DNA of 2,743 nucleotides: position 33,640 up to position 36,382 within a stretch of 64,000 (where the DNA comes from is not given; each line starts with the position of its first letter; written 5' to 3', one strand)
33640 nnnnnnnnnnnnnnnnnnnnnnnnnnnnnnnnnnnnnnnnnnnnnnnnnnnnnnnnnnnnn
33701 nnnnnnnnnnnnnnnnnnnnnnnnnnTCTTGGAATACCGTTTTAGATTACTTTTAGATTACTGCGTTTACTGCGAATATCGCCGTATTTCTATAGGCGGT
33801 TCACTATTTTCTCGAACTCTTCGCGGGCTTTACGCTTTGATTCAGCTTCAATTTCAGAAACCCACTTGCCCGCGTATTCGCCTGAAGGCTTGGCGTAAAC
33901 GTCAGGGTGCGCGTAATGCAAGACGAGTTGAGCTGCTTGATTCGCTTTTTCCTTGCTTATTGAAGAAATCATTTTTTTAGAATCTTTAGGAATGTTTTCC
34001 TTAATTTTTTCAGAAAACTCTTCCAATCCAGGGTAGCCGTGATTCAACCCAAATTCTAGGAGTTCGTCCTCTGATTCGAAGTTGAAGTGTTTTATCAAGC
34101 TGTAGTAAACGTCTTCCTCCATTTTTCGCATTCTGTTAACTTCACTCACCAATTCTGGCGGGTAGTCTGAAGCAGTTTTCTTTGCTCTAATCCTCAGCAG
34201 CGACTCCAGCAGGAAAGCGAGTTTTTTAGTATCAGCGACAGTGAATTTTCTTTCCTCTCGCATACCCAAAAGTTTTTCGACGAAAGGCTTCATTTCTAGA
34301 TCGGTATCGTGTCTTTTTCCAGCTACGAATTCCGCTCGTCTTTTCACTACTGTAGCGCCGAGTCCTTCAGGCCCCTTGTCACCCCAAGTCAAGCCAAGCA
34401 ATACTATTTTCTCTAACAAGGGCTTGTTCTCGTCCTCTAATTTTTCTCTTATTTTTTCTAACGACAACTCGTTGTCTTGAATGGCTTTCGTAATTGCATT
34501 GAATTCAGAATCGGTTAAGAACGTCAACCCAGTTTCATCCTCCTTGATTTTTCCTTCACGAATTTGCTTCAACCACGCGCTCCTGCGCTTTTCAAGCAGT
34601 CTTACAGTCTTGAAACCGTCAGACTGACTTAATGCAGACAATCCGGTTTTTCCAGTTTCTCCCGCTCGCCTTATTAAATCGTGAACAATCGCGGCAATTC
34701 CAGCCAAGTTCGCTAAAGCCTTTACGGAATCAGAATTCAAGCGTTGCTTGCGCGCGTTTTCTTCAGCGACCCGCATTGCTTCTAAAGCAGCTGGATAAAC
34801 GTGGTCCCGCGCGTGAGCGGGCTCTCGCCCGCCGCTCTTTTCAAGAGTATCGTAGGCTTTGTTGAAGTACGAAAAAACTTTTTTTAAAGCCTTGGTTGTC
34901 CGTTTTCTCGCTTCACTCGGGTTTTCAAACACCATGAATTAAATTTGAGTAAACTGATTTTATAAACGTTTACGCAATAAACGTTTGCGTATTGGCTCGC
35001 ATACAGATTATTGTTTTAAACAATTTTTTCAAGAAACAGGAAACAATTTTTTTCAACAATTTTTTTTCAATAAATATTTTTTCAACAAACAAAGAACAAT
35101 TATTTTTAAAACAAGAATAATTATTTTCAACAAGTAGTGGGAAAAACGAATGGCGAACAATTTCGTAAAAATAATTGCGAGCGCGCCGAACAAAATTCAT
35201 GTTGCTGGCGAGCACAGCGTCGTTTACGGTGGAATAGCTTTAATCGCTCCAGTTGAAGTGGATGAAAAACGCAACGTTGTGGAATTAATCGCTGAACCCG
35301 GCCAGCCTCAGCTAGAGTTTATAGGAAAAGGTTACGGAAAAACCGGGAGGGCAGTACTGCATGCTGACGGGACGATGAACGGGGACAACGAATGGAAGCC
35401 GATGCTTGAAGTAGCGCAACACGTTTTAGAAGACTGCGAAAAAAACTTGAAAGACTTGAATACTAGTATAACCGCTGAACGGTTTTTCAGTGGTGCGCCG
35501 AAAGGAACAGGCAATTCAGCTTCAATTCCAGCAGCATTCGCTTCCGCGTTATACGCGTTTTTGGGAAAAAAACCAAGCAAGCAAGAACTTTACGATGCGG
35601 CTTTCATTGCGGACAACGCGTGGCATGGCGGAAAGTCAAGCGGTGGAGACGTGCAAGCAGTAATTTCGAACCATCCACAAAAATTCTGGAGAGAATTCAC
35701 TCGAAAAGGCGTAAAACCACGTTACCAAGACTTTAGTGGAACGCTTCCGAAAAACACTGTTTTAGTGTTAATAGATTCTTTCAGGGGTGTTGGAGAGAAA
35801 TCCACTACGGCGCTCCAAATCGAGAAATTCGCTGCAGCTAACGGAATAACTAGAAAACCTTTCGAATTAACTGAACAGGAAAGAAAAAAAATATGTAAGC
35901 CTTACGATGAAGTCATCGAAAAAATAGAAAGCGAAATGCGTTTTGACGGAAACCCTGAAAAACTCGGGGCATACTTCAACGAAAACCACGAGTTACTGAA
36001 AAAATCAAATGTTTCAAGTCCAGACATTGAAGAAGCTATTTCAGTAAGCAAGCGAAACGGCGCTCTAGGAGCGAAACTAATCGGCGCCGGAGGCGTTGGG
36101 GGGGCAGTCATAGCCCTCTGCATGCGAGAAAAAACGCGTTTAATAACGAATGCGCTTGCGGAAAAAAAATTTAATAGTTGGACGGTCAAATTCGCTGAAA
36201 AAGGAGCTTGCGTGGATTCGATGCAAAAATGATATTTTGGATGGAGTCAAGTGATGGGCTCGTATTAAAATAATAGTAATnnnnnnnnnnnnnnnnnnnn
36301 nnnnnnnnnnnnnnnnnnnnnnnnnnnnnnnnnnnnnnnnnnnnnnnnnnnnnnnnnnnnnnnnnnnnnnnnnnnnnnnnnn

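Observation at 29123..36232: Eukaryote-type lower mevalonate pathway (MVK, PMK, MDD) plus a type-1 Nudix IPP isomerase in an archaeon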

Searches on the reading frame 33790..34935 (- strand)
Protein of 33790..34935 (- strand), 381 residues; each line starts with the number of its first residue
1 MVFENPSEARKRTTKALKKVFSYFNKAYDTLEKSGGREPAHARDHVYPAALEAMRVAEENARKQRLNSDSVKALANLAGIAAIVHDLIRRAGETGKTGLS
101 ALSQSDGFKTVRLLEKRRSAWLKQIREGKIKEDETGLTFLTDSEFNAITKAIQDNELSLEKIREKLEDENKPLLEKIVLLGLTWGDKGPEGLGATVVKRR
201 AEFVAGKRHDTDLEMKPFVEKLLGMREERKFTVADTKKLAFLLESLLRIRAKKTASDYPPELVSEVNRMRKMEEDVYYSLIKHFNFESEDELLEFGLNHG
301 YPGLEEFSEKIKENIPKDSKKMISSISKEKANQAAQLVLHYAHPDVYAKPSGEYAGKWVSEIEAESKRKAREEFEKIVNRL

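Call 3: search_protein_families(library=pfam, proteins=[window:33790-34935:-], max_evalue=0.01)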
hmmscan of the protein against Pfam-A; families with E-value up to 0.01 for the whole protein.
window:33790-34935:- (381 aa): 0 families

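Call 4: search_protein_families(library=ncbifam, proteins=[window:33790-34935:-], max_evalue=0.01)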
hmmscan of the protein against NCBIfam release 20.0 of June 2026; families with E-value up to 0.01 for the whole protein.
window:33790-34935:- (381 aa): 0 families

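Call 84: search_protein_families(library=pfam, proteins=[window:33790-34935:-], max_evalue=5)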
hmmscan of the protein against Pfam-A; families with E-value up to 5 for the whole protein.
window:33790-34935:- (381 aa): 2 families
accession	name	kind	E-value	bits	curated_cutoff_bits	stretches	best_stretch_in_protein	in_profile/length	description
PF09694.16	Gcw_chp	-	0.31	11.4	24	1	326-374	25-67/230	Bacterial protein of unknown function (Gcw_chp)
PF20648.2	DUF6809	-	4.3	8.7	27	1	122-178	5-56/85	Family of unknown function (DUF6809)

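Call 90: predict_structure(protein=window:33790-34935:-)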
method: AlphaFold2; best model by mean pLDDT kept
length: 381 residues; sequences in the alignment: 1
mean_pLDDT: 42.1   pTM: 0.29
mean pLDDT of the five models: 42.1, 40.1, 39.8, 37.8, 36.5
residues with pLDDT >= 90: 0; 70-90: 0; 50-70: 67; < 50: 314
segments of 3 or more residues with pLDDT < 50: 1-6, 65-67, 69-88, 90-122, 124-126, 128-368, 377-379
pLDDT, mean of each block of 10 residues (from residue 1): 46 56 59 56 57 54 48 47 48 44 42 45 47 39 37 32 33 32 31 39 36 39 42 40 37 39 41 42 38 41 37 36 37 37 34 40 46 46 41
secondary structure, 60 per line:
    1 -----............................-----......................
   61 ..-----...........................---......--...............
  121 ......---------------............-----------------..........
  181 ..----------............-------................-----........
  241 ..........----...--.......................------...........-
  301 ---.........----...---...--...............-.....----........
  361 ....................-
elements in order: H6-33 H39-62 H68-94 H98-103 H106-126 H142-153 H171-182 H193-204 H212-227 H233-250 H260-282 H289-299 H304-312 H328-342 H344-348 H353-380

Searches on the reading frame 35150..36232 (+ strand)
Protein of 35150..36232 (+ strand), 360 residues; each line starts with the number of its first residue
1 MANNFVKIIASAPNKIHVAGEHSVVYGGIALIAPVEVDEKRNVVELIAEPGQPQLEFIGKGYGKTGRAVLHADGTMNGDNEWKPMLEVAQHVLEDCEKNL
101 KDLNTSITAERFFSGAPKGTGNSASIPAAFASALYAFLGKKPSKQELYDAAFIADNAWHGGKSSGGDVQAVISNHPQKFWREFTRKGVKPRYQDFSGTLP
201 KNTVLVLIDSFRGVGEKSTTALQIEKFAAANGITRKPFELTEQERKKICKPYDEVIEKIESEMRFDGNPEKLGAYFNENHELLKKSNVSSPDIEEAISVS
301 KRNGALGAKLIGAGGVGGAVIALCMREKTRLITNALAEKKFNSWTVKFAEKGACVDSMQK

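Call 3: search_protein_families(library=pfam, proteins=[window:35150-36232:+], max_evalue=0.01)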
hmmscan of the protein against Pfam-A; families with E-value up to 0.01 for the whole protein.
window:35150-36232:+ (360 aa): 2 families
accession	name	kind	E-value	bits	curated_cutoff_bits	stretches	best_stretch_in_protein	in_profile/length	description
PF08544.19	GHMP_kinases_C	-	8.9e-09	36.1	21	1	267-335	8-78/85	GHMP kinases C terminal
PF00288.32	GHMP_kinases_N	-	7.1e-06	26.6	22.3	1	118-172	30-84/87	GHMP kinases N terminal domain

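Call 4: search_protein_families(library=ncbifam, proteins=[window:35150-36232:+], max_evalue=0.01)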
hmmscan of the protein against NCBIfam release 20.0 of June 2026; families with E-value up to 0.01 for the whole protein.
window:35150-36232:+ (360 aa): 9 families
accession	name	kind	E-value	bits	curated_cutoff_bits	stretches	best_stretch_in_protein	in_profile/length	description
TIGR00549.1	mevalon_kin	equivalog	9.7e-32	110.5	163.05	1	12-323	1-276/276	mevalonate kinase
NF003036.0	PRK03926.1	equivalog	3.5e-20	72.3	403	2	266-357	210-300/302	mevalonate kinase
NF003006.0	PRK03817.1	equivalog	5.6e-10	38.7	443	1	266-340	255-329/352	galactokinase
TIGR00131.1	gal_kin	equivalog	7.8e-08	31.6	226.65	1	240-345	266-370/388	galactokinase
TIGR01220.1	Pmev_kin_Gr_pos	equivalog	2.3e-06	26.9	165.7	1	10-170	3-168/358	phosphomevalonate kinase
NF001816.0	PRK00555.1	equivalog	5.2e-06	25.7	509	1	271-338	271-338/363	galactokinase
NF003705.0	PRK05322.1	equivalog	9.5e-05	21.3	385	1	266-334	290-359/388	galactokinase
NF040957.1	Arch_PMK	equivalog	0.00037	20.1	500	0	10-171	2-145/316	phosphomevalonate kinase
NF003472.0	PRK05101.1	equivalog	0.002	17.1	499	0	267-340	285-360/382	galactokinase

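Call 21: search_solved_structures(query=window:35150-36232:+, max_evalue=0.001, show_alignments=1)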
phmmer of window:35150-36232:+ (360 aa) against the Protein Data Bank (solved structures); distinct sequences matched with E-value up to 0.001: 10.
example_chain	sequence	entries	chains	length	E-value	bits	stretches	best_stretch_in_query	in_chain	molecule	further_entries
2x7i_A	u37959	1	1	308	1.5e-15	60.5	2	117-181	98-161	MEVALONATE KINASE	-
1vis_A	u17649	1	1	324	8.7e-14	54.7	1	8-340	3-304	Mevalonate kinase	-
1kkh_A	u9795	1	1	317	1.4e-13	54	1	9-336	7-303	Mevalonate Kinase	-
2hfs_A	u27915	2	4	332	2.4e-11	46.7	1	15-327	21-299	Mevalonate kinase, putative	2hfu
6mde_A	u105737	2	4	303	1.7e-10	43.9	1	256-354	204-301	Mevalonate kinase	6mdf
4hac_A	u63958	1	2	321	1.8e-10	43.8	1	256-354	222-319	Mevalonate kinase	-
6tep_A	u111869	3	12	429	6.9e-08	35.3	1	242-338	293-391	Galactokinase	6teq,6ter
2oi2_A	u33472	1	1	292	1.4e-07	34.3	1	232-326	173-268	Mevalonate kinase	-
8teb_A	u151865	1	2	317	2.1e-07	33.7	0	271-336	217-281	Mevalonate kinase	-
1s4e_A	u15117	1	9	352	0.00013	24.5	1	264-348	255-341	Galactokinase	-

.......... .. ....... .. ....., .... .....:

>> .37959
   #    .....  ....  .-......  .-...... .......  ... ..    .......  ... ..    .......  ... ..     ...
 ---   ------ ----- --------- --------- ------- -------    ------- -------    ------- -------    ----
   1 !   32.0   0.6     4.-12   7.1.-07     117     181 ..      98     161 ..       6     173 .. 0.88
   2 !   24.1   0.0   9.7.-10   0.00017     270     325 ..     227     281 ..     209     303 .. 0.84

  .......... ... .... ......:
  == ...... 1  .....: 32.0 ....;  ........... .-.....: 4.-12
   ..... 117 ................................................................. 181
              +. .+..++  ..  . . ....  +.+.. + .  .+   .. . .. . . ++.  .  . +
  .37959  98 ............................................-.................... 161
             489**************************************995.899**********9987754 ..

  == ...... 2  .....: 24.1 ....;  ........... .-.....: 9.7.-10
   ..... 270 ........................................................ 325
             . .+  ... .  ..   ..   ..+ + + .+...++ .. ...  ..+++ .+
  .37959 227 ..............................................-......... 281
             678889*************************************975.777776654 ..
